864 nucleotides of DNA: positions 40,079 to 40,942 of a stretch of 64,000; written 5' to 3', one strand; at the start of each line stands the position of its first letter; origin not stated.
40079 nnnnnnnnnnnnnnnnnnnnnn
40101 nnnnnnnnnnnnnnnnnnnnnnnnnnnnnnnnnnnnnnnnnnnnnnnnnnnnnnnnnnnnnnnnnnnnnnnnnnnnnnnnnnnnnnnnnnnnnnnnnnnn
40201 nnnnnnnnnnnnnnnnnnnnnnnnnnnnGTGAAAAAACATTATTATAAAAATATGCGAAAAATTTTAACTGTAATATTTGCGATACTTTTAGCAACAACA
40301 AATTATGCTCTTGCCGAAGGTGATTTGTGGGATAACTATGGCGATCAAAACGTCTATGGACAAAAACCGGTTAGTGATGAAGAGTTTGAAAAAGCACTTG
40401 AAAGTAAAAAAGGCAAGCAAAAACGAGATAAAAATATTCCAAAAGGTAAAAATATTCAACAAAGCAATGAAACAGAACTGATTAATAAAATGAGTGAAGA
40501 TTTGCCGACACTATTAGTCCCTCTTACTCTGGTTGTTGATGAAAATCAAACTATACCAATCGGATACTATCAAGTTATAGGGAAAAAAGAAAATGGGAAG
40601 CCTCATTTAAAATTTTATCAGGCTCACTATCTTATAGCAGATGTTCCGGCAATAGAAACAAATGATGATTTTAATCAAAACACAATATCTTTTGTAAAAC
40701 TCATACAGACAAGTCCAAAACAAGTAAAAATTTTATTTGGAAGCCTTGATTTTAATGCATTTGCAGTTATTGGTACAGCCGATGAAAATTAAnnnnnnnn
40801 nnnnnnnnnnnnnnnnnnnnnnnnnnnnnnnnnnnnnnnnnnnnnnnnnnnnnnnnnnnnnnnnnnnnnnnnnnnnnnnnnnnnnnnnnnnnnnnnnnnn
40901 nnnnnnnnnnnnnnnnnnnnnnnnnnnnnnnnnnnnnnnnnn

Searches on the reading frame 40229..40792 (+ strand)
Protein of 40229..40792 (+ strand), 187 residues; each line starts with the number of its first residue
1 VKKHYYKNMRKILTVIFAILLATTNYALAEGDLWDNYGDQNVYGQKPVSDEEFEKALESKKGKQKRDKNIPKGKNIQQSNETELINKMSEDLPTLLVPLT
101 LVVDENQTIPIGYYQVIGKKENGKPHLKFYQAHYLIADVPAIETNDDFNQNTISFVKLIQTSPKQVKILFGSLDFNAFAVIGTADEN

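Call 38: find_encoding_contigs(protein=window:40229-40792:+, flank=2000, max_places=10)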
Protein window:40229-40792:+ (187 aa): no gene with exactly this product is on record in the collection.
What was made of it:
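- Tried and rejected: The look-up with the 187-aa neighbour of the 40087 locus found nothing (call 38), so that tract was not profiled across samples.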
